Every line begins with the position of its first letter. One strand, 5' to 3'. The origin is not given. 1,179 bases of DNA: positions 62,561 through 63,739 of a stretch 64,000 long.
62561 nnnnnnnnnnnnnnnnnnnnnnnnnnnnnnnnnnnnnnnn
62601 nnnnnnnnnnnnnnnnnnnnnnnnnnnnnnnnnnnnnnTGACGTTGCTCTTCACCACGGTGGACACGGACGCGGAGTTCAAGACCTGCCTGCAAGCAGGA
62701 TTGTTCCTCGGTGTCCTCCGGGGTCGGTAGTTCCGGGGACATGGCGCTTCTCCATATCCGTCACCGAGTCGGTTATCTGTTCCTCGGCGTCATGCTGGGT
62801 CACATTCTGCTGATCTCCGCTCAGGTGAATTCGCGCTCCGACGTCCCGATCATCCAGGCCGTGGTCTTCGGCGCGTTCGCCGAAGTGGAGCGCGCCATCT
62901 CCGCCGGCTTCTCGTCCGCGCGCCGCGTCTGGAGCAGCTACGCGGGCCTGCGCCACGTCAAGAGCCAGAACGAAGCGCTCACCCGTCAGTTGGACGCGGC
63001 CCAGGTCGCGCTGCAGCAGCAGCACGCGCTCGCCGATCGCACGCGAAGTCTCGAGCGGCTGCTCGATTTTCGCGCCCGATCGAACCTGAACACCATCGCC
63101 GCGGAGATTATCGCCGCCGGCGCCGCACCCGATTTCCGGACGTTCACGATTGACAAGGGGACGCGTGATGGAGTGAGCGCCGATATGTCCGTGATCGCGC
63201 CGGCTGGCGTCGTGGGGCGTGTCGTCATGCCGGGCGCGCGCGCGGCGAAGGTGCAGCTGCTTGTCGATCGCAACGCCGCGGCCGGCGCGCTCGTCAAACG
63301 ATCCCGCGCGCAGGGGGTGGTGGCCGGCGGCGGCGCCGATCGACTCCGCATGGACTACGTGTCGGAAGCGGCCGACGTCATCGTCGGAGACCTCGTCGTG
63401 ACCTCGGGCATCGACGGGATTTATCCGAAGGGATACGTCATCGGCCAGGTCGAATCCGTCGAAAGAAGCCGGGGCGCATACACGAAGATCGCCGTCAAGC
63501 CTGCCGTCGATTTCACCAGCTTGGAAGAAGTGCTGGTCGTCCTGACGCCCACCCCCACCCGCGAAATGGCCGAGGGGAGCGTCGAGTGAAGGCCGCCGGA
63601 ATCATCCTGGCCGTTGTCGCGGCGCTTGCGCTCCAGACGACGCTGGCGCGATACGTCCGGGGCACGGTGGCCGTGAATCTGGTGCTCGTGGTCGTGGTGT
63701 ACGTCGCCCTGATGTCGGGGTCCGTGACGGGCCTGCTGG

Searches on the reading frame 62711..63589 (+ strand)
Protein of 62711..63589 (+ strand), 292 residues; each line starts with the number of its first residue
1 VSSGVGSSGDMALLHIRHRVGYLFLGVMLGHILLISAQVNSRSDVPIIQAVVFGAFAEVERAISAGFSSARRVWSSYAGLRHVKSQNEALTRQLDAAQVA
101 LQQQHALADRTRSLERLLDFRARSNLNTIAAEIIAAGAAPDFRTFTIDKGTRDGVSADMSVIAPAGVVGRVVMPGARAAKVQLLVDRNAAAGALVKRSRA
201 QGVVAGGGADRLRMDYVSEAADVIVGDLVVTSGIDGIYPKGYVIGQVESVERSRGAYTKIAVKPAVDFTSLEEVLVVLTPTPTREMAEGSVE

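Call 72: search_protein_families(library=pfam, proteins=[window:62711-63589:+], max_evalue=0.001)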
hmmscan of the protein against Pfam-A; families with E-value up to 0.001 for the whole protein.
window:62711-63589:+ (292 aa): 1 family
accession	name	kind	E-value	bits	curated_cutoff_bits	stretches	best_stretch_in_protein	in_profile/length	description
PF04085.20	MreC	-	6.2e-44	149.8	28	1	133-277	1-146/147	Rod shape-determining protein MreC, barrel core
